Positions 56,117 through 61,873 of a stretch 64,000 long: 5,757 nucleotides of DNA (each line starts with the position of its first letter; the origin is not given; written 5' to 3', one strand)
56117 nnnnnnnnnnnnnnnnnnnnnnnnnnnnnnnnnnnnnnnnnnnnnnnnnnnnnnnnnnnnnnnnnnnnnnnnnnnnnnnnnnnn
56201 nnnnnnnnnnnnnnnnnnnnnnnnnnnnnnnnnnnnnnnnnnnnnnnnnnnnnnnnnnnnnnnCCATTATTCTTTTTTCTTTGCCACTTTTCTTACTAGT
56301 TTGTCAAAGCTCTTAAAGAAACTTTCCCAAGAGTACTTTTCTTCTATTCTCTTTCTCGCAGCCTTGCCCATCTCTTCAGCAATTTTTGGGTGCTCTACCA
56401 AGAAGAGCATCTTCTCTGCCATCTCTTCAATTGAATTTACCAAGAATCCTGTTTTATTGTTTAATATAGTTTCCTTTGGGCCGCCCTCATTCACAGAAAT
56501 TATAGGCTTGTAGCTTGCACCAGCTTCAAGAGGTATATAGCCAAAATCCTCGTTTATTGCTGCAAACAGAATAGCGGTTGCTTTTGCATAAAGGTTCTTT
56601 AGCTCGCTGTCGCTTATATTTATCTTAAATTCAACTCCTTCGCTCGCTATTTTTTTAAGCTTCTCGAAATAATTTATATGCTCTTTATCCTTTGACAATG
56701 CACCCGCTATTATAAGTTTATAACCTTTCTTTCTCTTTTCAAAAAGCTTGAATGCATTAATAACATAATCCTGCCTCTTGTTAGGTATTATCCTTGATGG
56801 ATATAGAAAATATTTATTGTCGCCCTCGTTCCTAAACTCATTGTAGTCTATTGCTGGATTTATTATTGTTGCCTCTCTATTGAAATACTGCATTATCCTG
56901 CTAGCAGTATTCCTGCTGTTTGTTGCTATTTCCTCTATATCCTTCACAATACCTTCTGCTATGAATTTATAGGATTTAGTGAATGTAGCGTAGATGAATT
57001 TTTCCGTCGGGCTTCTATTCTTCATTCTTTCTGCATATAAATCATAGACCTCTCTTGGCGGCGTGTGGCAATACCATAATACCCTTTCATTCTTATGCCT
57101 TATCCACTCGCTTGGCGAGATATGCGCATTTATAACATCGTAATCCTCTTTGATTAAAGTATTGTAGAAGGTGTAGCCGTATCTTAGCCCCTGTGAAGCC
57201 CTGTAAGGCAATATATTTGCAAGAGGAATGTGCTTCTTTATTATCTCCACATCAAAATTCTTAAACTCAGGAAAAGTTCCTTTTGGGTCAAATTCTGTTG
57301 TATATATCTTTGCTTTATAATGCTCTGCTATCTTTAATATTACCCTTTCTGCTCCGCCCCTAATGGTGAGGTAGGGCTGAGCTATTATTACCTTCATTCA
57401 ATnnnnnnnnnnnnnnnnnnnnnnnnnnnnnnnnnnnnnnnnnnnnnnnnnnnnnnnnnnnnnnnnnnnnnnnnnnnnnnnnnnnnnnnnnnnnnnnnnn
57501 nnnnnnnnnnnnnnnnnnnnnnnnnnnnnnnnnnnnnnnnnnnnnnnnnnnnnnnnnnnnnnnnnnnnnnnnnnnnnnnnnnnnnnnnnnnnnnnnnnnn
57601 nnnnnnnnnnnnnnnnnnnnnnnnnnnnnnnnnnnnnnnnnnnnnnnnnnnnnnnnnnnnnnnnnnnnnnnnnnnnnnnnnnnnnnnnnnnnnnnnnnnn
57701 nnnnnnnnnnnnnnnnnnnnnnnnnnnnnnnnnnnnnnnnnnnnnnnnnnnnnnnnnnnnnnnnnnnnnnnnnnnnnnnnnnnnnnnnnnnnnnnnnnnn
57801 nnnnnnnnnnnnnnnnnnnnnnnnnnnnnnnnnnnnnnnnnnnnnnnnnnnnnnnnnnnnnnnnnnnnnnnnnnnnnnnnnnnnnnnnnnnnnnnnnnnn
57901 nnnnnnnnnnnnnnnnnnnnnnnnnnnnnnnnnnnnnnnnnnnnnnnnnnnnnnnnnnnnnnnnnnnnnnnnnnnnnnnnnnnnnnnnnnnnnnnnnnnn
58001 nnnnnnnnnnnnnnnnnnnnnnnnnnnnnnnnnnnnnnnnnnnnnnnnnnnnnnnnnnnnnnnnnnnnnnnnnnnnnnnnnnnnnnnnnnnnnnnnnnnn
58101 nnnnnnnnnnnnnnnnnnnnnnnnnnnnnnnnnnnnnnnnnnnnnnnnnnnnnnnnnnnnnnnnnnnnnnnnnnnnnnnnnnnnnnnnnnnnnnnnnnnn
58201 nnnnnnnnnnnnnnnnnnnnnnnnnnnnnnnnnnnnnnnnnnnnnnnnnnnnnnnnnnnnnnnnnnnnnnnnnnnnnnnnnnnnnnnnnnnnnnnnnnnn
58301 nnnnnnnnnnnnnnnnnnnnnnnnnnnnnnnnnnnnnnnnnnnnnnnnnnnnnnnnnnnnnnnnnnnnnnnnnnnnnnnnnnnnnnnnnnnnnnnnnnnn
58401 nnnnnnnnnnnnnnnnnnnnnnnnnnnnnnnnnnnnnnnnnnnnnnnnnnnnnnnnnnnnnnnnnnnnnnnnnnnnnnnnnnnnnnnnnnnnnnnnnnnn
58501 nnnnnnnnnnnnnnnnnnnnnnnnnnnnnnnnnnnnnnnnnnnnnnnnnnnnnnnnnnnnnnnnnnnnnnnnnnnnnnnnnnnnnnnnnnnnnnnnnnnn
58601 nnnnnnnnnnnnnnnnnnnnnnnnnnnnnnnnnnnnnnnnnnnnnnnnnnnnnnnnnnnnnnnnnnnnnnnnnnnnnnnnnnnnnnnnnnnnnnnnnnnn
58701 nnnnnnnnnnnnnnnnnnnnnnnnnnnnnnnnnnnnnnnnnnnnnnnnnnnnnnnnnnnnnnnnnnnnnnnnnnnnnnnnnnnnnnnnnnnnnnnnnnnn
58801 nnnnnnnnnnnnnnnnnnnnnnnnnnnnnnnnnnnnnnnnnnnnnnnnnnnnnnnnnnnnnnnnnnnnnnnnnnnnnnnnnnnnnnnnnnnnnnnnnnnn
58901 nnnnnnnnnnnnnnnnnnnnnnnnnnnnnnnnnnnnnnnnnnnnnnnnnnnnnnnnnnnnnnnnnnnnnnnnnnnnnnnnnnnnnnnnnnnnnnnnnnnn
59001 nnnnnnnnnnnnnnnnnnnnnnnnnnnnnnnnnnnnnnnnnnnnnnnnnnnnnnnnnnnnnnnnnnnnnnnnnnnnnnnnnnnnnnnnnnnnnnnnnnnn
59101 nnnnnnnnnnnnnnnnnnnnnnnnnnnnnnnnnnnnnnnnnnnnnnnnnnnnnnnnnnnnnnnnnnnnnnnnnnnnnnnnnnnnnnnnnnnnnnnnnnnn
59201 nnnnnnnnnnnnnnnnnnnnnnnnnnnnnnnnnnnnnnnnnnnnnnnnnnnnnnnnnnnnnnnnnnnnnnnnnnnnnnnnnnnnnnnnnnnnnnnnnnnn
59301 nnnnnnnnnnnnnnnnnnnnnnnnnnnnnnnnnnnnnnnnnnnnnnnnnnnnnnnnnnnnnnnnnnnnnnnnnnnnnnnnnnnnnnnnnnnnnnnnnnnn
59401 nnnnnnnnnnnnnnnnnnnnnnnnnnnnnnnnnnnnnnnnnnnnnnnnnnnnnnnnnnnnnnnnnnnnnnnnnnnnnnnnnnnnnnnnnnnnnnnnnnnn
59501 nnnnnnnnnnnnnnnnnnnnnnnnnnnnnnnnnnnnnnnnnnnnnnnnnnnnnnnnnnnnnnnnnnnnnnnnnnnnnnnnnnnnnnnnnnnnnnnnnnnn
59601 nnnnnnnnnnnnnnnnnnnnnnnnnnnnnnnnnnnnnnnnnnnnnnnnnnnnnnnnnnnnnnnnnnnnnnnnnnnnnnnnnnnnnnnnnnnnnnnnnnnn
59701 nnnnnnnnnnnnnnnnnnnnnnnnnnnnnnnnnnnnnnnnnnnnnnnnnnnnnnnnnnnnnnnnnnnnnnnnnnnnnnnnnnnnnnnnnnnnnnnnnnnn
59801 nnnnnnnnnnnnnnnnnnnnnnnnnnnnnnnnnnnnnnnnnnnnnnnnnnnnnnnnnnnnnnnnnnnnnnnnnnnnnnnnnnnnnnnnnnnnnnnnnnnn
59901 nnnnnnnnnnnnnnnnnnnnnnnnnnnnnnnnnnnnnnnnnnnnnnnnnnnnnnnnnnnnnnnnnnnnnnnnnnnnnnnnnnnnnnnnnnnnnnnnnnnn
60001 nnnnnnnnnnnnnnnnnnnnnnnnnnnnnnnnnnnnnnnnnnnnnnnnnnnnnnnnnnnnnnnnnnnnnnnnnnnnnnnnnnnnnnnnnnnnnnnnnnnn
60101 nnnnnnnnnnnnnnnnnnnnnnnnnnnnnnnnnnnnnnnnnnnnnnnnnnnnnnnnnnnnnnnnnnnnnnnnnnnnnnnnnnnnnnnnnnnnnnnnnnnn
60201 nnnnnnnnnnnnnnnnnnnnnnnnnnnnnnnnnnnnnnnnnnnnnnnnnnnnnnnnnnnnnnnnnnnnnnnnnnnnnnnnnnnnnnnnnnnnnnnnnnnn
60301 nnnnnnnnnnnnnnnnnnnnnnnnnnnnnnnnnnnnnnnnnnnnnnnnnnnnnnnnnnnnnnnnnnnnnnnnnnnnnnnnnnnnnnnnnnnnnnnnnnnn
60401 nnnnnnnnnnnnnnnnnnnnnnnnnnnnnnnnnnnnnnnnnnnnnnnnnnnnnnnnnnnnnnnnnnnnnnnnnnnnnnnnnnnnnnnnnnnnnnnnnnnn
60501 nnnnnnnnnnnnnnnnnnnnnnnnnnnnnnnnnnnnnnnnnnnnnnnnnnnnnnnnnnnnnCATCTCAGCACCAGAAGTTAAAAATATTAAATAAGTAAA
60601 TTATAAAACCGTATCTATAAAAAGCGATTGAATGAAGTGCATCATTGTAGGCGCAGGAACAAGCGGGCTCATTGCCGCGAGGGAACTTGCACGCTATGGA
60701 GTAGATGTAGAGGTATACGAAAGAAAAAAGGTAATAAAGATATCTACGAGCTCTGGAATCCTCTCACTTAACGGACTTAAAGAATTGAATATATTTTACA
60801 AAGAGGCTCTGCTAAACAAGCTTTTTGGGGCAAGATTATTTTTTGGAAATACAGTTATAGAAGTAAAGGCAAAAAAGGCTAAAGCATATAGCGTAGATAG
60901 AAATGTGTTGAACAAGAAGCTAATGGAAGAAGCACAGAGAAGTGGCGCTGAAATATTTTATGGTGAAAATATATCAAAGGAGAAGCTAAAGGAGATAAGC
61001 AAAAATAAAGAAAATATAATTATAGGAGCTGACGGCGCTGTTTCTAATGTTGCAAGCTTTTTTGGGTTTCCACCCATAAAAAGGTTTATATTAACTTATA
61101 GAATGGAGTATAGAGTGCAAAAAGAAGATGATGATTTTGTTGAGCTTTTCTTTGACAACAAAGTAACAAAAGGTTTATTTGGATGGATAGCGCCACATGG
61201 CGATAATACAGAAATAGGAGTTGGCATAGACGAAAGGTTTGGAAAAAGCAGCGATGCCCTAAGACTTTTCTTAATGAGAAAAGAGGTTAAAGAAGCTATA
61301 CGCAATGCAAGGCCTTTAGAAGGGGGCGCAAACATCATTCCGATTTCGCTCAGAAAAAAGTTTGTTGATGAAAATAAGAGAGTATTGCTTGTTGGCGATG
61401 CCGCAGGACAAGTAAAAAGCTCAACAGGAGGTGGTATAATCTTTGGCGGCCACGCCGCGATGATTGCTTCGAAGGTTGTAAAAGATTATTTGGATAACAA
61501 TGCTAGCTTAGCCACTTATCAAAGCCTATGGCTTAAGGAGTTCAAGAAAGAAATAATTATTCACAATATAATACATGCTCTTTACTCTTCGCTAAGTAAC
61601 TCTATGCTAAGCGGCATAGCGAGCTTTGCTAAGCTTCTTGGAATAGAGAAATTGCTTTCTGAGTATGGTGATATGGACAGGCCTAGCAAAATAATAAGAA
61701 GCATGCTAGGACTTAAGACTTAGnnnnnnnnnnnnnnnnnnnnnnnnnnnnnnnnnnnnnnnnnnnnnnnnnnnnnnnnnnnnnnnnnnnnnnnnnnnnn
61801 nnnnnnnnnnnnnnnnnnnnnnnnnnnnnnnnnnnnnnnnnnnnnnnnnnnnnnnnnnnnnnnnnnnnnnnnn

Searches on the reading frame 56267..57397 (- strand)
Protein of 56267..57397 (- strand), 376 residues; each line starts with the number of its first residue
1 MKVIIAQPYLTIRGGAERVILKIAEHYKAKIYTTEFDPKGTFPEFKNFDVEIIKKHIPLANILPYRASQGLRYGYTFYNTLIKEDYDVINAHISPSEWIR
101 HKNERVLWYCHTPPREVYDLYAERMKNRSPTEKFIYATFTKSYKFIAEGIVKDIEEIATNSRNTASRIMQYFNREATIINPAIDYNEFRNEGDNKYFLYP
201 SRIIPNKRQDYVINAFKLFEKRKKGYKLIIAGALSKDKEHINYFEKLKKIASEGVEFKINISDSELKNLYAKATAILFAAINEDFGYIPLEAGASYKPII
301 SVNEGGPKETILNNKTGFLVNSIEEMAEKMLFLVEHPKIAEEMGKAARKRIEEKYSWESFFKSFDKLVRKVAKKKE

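Call 60: search_protein_families(library=pfam, proteins=[window:56267-57397:-], max_evalue=0.01)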
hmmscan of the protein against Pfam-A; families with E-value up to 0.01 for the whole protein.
window:56267-57397:- (376 aa): 5 families
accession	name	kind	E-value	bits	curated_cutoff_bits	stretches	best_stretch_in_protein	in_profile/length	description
PF00534.26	Glycos_transf_1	-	3e-29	102.2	26.4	1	189-350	10-172/172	Glycosyl transferases group 1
PF13692.12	Glyco_trans_1_4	-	4.1e-19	69.7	27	1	195-335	2-141/142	Glycosyl transferases group 1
PF13524.12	Glyco_trans_1_2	-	3.7e-07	30.6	25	1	221-359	10-137/144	Glycosyl transferase-like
PF13439.12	Glyco_transf_4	-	1.5e-06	28.8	28.5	1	14-185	2-168/170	Glycosyltransferase Family 4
PF20706.3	GT4-conflict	-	0.00011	21.7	26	1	191-359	194-380/385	Family 4 Glycosyltransferase in conflict systems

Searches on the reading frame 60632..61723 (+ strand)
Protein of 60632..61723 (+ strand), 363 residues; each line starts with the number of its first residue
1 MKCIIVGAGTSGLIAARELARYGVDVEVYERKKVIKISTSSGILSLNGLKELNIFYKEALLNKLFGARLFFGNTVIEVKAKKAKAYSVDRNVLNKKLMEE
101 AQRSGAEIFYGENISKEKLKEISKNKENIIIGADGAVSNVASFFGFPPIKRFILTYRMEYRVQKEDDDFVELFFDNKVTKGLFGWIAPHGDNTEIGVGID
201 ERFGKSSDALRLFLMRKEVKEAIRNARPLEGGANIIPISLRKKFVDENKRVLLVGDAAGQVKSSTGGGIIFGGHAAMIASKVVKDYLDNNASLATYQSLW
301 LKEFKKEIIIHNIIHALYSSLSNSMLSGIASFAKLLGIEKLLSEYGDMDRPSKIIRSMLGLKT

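Call 60: search_protein_families(library=pfam, proteins=[window:60632-61723:+], max_evalue=0.01)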
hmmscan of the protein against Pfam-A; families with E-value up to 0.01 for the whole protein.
window:60632-61723:+ (363 aa): 13 families
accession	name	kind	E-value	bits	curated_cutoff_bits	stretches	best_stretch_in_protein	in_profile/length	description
PF01494.25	FAD_binding_3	-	1.6e-10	41.2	22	1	3-269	4-304/349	FAD binding domain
PF01266.30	DAO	-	3.3e-08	33.9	27.9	1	3-41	2-40/353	FAD dependent oxidoreductase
PF13450.12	NAD_binding_8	-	1.2e-06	29.2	21.9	1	5-33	1-29/68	NAD(P)-binding Rossmann-like domain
PF07992.20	Pyr_redox_2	-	0.0002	21.3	26.1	1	1-35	1-35/291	Pyridine nucleotide-disulphide oxidoreductase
PF03486.20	HI0933_like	-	0.00025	21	50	1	2-35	2-35/244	HI0933-like protein Rossmann domain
PF01946.23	Thi4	-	0.00026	20.8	26.2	1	3-32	20-50/235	Thi4 family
PF13738.12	Pyr_redox_3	-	0.00053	19.8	30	1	2-81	166-241/305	Pyridine nucleotide-disulphide oxidoreductase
PF22578.2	GGR_cat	-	0.00057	20.1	27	1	156-214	6-68/88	Geranylgeranyl reductase catalytic domain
PF00070.33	Pyr_redox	-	0.00064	20.6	22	1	3-36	2-35/82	Pyridine nucleotide-disulphide oxidoreductase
PF05834.18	Lycopene_cycl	-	0.0013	18.3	23.4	0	224-307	231-315/380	Lycopene cyclase protein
PF04820.20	Trp_halogenase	-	0.0019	17.5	21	0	3-36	2-39/458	Tryptophan halogenase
PF01134.28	GIDA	-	0.0029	17.2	22.1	1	2-36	1-34/391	Glucose inhibited division protein A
PF00890.30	FAD_binding_2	-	0.0047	16.6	20.4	1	4-44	3-45/414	FAD binding domain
